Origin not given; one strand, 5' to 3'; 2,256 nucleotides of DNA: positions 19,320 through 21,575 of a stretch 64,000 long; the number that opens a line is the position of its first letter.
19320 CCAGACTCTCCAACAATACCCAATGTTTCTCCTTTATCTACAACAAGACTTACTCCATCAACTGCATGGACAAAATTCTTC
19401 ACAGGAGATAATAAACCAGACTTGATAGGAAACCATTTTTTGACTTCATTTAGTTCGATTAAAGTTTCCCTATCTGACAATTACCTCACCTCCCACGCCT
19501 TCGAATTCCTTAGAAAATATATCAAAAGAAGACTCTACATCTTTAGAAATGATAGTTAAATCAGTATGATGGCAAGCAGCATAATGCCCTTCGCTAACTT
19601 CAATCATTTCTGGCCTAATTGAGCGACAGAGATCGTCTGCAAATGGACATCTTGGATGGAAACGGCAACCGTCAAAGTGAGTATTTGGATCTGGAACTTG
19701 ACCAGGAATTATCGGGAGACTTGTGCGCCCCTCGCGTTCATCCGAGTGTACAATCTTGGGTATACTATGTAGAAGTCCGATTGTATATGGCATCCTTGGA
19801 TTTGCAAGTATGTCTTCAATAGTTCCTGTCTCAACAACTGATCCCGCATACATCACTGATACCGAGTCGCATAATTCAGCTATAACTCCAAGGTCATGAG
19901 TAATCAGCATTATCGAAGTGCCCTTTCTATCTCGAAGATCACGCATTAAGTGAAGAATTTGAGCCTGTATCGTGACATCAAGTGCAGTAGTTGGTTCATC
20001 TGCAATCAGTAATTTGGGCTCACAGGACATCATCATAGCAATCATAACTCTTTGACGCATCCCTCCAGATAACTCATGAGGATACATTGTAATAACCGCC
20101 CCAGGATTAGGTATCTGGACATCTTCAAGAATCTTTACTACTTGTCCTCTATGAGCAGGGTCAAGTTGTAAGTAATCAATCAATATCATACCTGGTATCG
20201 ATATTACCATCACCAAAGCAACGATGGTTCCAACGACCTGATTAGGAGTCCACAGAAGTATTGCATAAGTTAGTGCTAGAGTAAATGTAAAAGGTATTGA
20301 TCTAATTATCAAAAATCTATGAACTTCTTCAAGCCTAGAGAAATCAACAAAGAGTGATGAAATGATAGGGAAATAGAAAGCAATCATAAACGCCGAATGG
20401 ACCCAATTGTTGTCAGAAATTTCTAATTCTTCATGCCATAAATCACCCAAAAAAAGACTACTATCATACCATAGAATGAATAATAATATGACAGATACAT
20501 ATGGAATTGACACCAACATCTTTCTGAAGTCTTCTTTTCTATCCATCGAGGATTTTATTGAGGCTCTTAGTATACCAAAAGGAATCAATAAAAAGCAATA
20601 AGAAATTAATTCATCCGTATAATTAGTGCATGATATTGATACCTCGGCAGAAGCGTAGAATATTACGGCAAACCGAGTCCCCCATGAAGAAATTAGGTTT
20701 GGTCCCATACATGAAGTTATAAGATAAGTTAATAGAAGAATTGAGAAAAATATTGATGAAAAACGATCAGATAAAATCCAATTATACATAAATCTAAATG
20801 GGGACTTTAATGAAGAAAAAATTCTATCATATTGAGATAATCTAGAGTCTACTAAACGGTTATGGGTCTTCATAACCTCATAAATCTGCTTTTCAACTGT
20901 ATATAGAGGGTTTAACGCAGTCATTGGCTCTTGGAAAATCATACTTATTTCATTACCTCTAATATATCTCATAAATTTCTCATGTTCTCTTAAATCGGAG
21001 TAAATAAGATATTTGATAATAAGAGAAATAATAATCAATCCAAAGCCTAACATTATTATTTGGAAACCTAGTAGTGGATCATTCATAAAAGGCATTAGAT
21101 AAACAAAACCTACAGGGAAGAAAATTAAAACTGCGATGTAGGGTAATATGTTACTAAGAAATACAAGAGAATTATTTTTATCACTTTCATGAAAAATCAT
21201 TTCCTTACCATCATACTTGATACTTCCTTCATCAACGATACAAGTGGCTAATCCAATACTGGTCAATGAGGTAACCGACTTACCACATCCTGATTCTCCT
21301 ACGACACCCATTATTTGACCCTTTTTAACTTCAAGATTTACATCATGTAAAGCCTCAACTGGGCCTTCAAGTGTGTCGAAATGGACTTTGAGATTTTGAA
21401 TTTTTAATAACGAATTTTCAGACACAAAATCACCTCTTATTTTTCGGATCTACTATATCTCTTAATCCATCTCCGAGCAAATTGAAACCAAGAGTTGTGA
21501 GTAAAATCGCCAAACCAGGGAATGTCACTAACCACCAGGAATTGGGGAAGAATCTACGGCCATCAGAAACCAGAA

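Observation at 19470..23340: Peptide ABC importer with membrane-like insertions inside one ATPase and one permease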

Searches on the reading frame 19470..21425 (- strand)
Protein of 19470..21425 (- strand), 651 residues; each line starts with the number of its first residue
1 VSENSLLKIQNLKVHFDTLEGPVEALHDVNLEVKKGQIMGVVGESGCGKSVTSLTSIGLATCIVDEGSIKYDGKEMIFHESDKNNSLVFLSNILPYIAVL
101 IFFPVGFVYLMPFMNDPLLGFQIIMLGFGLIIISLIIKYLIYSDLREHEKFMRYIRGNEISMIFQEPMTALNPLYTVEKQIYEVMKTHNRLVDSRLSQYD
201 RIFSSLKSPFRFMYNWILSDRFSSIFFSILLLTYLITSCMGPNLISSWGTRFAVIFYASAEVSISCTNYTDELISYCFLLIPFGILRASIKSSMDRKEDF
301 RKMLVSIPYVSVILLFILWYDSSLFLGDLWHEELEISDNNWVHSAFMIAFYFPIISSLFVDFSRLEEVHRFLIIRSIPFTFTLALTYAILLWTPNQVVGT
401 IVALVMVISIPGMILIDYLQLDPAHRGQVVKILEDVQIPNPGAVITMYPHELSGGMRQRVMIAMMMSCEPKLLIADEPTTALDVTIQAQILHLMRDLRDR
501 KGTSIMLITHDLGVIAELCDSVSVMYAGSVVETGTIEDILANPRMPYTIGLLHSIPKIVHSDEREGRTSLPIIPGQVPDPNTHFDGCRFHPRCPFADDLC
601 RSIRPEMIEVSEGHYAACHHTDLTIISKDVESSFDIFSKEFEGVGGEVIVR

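Call 3: search_protein_families(library=pfam, proteins=[window:19470-21425:-], max_evalue=0.01)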
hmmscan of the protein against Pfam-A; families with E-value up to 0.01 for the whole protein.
window:19470-21425:- (651 aa): 4 families
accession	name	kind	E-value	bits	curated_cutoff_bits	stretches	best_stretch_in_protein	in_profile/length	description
PF00005.33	ABC_tran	-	5.5e-23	82.5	25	2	426-480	82-137/137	ABC transporter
PF08352.17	oligo_HPY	-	3.7e-18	66.1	27.1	1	531-600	1-65/65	Oligopeptide/dipeptide transporter, C-terminal region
PF13304.12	AAA_21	-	8.1e-05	23.3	27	1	447-515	233-303/304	AAA domain, putative AbiEii toxin, Type IV TA system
PF02463.25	SMC_N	-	0.0095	15.8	40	0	441-522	135-209/220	RecF/RecN/SMC N terminal domain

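Call 5: find_homologous_proteins(query=window:19470-21425:-, max_evalue=0.00001)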
Query window:19470-21425:- (651 aa): 8000 proteins with E <= 0.00001 among 8000 candidates; the best 120 are listed.
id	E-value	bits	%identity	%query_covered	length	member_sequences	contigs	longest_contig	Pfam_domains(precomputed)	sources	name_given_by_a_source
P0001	0.0e+0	1469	100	100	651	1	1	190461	PF00005.34,PF08352.18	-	-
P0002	0.0e+0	1467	100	100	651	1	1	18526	PF00005.34,PF08352.18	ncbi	-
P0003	0.0e+0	1462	100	100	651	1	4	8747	PF00005.34,PF08352.18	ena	-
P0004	0.0e+0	1461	99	100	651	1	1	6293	PF00005.34,PF08352.18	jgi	-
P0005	0.0e+0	1459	99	100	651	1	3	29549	PF00005.34,PF08352.18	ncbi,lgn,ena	-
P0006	0.0e+0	1459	99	100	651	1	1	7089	PF00005.34,PF08352.18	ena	-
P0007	0.0e+0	1458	99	100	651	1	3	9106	PF00005.34,PF08352.18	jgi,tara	tara:strand:+ start:3207 stop:5162 length:1956 start_codon:yes stop_codon:yes gene_type:complete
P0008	0.0e+0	1458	99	100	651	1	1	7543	PF00005.34,PF08352.18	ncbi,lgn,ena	-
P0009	0.0e+0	1456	99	100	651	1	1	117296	PF00005.34,PF08352.18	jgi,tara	tara:strand:- start:1369 stop:3324 length:1956 start_codon:yes stop_codon:yes gene_type:complete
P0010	0.0e+0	1456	99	100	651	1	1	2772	PF00005.34,PF08352.18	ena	-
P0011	0.0e+0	1456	99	100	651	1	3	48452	PF00005.34,PF08352.18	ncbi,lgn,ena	-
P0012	0.0e+0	1454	99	100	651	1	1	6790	PF00005.34,PF08352.18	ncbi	-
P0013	0.0e+0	1454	99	100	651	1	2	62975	PF00005.34,PF08352.18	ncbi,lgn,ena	-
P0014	0.0e+0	1454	99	100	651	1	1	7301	PF00005.34,PF08352.18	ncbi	-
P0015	0.0e+0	1454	99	100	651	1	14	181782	PF00005.34,PF08352.18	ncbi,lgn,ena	-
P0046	0.0e+0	1167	78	100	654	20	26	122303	PF00005.34,PF08352.18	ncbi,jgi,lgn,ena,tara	ncbi:MAG: oligopeptide/dipeptide ABC transporter ATP-binding protein [Candidatus Poseidoniales archa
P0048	0.0e+0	1108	76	100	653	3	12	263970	PF00005.34,PF08352.18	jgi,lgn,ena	-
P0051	0.0e+0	1064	72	100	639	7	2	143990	PF00005.34,PF08352.18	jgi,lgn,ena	-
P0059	1.7e-183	630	48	99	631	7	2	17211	PF00005.34,PF08352.18,PF13304.13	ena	-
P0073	3.6e-182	626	70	40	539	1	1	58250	PF00005.34,PF08352.18,PF13304.13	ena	-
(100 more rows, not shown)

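Call 8: search_solved_structures(query=window:19470-21425:-, max_evalue=1e-10, show_alignments=2)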
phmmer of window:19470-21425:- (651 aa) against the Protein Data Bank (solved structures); distinct sequences matched with E-value up to 1e-10: 287 (the best 60 are shown).
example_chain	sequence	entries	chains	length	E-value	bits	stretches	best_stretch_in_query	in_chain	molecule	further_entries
8j5q_D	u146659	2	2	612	5e-100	339.2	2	424-624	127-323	Uncharacterized ABC transporter ATP-binding protein Rv1281c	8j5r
8j5s_D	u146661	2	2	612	3.8e-99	336.3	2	424-624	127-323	Uncharacterized ABC transporter ATP-binding protein Rv1281c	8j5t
8z1v_C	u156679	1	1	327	2.6e-74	254.3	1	425-620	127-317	Dipeptide transport ATP-binding protein DppD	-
8z1w_C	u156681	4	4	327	6.5e-74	253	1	425-620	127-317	Dipeptide transport ATP-binding protein DppD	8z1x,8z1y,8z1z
8wd9_D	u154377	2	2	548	8.3e-74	252.6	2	424-564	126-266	Probable dipeptide-transport ATP-binding protein ABC transporter DppD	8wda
8wdb_D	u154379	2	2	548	5.3e-73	250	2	424-564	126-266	Probable dipeptide-transport ATP-binding protein ABC transporter DppD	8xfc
8z21_C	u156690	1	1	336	4.6e-70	240.3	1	429-619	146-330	Oligopeptide transport ATP-binding protein OppD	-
8z21_D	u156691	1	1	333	3.6e-51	177.8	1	444-621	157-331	Oligopeptide transport ATP-binding protein OppF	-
4fwi_B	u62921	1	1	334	2.9e-47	164.9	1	439-619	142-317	ABC-type dipeptide/oligopeptide/nickel transport system, ATPase component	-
8z1v_D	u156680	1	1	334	2.9e-44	155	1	447-622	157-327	Dipeptide transport ATP-binding protein DppF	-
8z1w_D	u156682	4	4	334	7.1e-44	153.7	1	447-622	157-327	Dipeptide transport ATP-binding protein DppF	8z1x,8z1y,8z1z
3dhw_C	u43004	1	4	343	1.5e-30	109.7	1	419-555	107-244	Methionine import ATP-binding protein metN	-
3tui_C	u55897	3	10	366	1.9e-30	109.4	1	419-555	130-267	Methionine import ATP-binding protein MetN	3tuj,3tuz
6cvl_C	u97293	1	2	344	3.2e-30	108.6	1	419-555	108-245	MetN nucleotide-binding subunit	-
9nfi_A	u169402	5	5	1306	2e-29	106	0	451-543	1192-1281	Permeability Glycoprotein (P-gp)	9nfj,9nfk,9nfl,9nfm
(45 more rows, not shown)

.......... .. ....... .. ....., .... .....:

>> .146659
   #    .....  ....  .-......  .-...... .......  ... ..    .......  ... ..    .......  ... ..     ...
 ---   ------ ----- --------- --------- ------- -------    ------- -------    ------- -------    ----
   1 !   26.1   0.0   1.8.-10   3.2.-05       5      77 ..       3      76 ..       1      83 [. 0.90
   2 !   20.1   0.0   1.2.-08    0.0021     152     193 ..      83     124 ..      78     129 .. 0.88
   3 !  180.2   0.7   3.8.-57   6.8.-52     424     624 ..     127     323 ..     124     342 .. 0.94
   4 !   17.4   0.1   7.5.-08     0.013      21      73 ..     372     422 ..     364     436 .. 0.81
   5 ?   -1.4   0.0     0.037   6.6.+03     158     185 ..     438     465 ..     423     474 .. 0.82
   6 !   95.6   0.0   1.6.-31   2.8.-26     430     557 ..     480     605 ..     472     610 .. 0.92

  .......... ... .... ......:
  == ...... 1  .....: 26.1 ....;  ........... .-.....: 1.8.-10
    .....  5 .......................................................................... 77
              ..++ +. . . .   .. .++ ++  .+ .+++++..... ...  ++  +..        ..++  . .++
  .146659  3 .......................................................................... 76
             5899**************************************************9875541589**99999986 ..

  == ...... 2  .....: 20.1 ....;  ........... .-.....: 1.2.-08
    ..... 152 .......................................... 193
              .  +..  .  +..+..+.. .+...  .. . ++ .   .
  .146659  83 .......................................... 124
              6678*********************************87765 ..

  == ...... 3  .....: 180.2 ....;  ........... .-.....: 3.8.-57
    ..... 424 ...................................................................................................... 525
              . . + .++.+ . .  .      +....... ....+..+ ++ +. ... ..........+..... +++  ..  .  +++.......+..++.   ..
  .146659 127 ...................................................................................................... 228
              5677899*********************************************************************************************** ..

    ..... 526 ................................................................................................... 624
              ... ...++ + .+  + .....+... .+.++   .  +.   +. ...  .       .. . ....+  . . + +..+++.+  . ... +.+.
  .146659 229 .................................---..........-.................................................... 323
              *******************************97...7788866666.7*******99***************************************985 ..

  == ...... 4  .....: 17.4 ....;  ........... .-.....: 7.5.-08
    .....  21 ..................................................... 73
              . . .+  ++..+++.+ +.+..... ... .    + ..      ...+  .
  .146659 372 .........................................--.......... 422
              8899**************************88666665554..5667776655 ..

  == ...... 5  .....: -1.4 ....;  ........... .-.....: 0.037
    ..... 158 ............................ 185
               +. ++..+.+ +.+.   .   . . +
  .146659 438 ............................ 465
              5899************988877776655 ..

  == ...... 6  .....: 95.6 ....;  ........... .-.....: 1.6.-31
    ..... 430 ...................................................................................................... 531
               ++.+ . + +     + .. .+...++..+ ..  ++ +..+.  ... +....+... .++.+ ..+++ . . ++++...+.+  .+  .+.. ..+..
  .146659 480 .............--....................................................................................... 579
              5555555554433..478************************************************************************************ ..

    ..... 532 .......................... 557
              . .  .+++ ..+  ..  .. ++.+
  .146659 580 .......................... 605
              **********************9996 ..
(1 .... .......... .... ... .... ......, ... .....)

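Call 16: find_encoding_contigs(protein=P0073, flank=7000, max_places=2)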
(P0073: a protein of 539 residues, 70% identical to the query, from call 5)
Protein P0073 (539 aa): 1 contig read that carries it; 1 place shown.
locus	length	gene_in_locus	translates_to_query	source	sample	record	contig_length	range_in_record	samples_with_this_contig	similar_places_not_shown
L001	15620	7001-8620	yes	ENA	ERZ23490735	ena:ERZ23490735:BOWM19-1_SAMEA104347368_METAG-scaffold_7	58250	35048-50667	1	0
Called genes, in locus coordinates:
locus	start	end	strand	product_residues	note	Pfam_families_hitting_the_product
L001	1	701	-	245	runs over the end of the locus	-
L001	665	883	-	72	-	-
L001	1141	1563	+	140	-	-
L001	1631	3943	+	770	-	PF00496:SBP_bac_5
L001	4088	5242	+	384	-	PF19300:BPD_transp_1_N, PF00528:BPD_transp_1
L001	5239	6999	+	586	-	PF00528:BPD_transp_1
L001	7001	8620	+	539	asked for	PF00005:ABC_tran, PF13304:AAA_21 (weak), PF08352:oligo_HPY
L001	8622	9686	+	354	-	PF02463:SMC_N (weak), PF00005:ABC_tran, PF13304:AAA_21 (weak), PF08352:oligo_HPY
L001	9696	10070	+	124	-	-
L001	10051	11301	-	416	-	PF05977:MFS_3, PF07690:MFS_1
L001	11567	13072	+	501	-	-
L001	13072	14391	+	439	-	PF01645:Glu_synthase, PF00478:IMPDH (weak), PF01070:FMN_dh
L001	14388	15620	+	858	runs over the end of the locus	PF13522:GATase_6 (weak), PF01493:GXGXG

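Call 17: find_encoding_contigs(protein=P0059, flank=7000, max_places=2)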
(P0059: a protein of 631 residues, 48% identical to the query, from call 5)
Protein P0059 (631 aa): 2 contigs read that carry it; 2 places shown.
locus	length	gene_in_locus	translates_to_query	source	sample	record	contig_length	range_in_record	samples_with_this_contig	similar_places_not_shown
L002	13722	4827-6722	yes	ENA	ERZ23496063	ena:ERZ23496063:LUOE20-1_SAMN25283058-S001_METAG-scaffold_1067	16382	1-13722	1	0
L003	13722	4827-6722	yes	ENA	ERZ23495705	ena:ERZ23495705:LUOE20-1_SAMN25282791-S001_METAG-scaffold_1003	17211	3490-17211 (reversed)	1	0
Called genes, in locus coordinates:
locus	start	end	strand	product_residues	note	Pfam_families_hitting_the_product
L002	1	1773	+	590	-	?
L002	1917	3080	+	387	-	PF19300:BPD_transp_1_N, PF00528:BPD_transp_1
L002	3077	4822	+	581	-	PF00528:BPD_transp_1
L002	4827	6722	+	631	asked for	PF00005:ABC_tran, PF13304:AAA_21 (weak), PF08352:oligo_HPY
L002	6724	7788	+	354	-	PF02463:SMC_N, PF00005:ABC_tran, PF13304:AAA_21 (weak), PF08352:oligo_HPY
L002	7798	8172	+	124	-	-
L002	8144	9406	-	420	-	PF05977:MFS_3, PF07690:MFS_1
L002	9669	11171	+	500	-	-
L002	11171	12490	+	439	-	PF01645:Glu_synthase, PF00478:IMPDH (weak), PF01070:FMN_dh (weak)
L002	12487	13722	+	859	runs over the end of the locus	PF13522:GATase_6 (faint), PF01493:GXGXG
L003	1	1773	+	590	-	?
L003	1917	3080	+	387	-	PF19300:BPD_transp_1_N, PF00528:BPD_transp_1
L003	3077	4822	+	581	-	PF00528:BPD_transp_1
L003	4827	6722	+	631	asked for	PF00005:ABC_tran, PF13304:AAA_21 (weak), PF08352:oligo_HPY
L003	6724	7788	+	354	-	PF02463:SMC_N, PF00005:ABC_tran, PF13304:AAA_21 (weak), PF08352:oligo_HPY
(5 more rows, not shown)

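Call 29: predict_structure(alignment_id=A2)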
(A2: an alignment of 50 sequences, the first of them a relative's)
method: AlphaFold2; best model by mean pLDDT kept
length: 651 residues; sequences in the alignment: 50
mean_pLDDT: 43.0   pTM: 0.25
mean pLDDT of the five models: 43.0, 42.2, 40.9, 38.6, 38.0
residues with pLDDT >= 90: 0; 70-90: 53; 50-70: 92; < 50: 506
segments of 3 or more residues with pLDDT < 50: 1-3, 7-82, 148-294, 298-339, 364-384, 386-395, 408-424, 438-440, 444-455, 469-489, 502-601, 611-651
pLDDT, mean of each block of 10 residues (from residue 1): 44 33 31 38 26 23 35 43 65 78 77 74 84 78 53 36 28 36 46 44 41 42 44 41 35 34 29 32 39 48 44 46 44 43 56 52 42 40 48 49 51 36 51 53 44 48 51 41 42 54 44 36 28 27 23 24 24 24 26 38 51 45 46 41 28 22
secondary structure, 60 per line:
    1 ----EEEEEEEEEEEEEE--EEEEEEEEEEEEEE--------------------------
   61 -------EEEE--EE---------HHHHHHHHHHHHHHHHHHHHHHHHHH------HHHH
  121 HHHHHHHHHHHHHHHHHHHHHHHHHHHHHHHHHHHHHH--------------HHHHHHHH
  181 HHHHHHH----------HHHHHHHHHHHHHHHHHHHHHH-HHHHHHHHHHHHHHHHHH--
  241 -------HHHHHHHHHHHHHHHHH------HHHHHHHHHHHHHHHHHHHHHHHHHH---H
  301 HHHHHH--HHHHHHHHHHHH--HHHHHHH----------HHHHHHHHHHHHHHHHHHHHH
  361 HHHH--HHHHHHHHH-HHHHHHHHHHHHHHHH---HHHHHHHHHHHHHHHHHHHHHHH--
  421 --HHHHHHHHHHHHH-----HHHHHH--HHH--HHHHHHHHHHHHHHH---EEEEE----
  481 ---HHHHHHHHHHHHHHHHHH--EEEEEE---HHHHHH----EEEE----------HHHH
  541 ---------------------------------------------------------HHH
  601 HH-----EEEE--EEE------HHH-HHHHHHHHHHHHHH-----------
elements in order (helices of 4 or more, strands of 3 or more residues): E5-18 E21-34 E68-71 H85-110 H117-158 H173-187 H198-219 H221-238 H248-264 H271-296 H300-306 H309-320 H323-329 H340-364 H367-375 H377-392 H396-418 H423-435 H441-446 H454-468 E472-476 H484-501 E504-509 H513-518 E523-526 H537-540 H598-602 E608-611 E614-616 H627-640

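Call 30: find_related_loci(query=A2, collection=genome_contigs, flank=6000)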
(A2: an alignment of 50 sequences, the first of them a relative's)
Query A2 (651 aa) in genome_contigs; peptide patterns used: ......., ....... (x = any residue, [..] = any of these).
600 stretches matched a pattern (row limit reached: there are more); 600 encode a relative of the query (tblastn E <= 1e-3); the best 80 are kept; 80 distinct loci.
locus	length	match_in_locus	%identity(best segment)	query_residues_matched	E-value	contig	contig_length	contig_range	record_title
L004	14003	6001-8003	56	6-637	9e-67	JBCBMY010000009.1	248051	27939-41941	MAG: Pseudomonadota bacterium isolate J06630_6 k141_384512_length_248051_cov_40.0000, whole genome shotgun sequence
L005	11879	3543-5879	56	1-618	2e-63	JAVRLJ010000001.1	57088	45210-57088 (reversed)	MAG: Thermoplasmatota archaeon isolate TVZ.SD19.225 Thermoplasmatota_2_MX8.32_22_57161_37.928078, whole genome shotgun s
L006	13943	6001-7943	57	5-621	2e-63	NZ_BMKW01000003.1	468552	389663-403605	Neoroseomonas lacus strain CGMCC 1.3617 sequence03, whole genome shotgun sequence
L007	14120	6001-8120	59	1-618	3e-63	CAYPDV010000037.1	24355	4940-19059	MAG TPA_asm: uncultured Gemmatimonadaceae bacterium isolate SRP284430_co1_185 genome assembly, contig: NODE_1111_length_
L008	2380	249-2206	57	1-624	1e-64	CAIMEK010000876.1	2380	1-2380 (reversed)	MAG: uncultured Acetobacteraceae bacterium isolate AlinenLipids_bin-9626 genome assembly, contig: bin-9626:876/966, whol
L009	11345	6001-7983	58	2-619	7e-63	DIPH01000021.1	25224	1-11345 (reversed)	MAG TPA_asm: Firmicutes bacterium UBA5493 UBA5493_contig_24514, whole genome shotgun sequence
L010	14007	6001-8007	53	1-632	5e-62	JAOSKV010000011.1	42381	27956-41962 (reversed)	MAG: Xanthobacteraceae bacterium isolate FR_38 FR-Xanthobacteraceae-1_s19, whole genome shotgun sequence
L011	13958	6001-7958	55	1-619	9e-62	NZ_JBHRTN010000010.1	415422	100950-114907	Pseudoroseomonas globiformis strain KCTC 52094 velvet_auto_105_10, whole genome shotgun sequence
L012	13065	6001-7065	51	1-646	1e-61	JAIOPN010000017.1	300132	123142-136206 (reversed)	MAG: Planctomycetota bacterium isolate LakeFargette_0920_ALND_MAG_66_46 LacPavin_0920_ALND_scaffold_208593, whole genome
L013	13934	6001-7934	54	1-622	2e-61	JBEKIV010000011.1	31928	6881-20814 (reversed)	MAG: Tepidisphaeraceae bacterium isolate SPRUCE 308 SPRUCE_308_11, whole genome shotgun sequence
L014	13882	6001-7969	53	6-620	2e-61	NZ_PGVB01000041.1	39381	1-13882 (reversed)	Bacillus sp. T33-2 contig_42, whole genome shotgun sequence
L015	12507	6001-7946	56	1-619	5e-61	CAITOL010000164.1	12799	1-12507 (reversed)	MAG: uncultured Rhodospirillales bacterium isolate Umea2p3_bin-0063 genome assembly, contig: bin-0063:164/202, whole gen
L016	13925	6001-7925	55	4-623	2e-60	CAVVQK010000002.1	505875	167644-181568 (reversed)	MAG: uncultured beta proteobacterium isolate MFD05377.bin.1.47 genome assembly, contig: contig_27808, whole genome shotg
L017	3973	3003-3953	55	2-618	8e-61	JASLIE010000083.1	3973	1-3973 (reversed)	MAG: Bacillaceae bacterium isolate UTK_advanced.final.34 k67_2750535, whole genome shotgun sequence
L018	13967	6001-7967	55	2-618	6e-61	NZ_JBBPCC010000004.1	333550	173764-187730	Paenibacillus filicis strain KACC14197 contig4, whole genome shotgun sequence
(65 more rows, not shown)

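Call 38: find_encoding_contigs(protein=P0046, flank=7000, max_places=1)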
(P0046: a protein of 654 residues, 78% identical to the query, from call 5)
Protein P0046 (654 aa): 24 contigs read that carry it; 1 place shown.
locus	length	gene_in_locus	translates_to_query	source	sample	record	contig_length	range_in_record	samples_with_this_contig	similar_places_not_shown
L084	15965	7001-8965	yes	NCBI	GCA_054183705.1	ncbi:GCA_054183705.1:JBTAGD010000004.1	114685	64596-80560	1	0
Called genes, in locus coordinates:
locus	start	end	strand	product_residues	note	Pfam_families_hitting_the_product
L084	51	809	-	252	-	-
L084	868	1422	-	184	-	-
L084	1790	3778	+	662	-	PF00496:SBP_bac_5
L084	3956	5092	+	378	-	PF19300:BPD_transp_1_N, PF00528:BPD_transp_1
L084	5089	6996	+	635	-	PF00528:BPD_transp_1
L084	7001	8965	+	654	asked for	PF00005:ABC_tran, PF08352:oligo_HPY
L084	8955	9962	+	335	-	PF00005:ABC_tran, PF02463:SMC_N (weak), PF13304:AAA_21, PF08352:oligo_HPY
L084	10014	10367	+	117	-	-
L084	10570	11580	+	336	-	PF03951:Gln-synt_N, PF00120:Gln-synt_C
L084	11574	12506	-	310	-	PF01266:DAO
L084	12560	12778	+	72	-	-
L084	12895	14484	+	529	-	PF13367:PrsW-protease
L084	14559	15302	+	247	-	PF01940:DUF92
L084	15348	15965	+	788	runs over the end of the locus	-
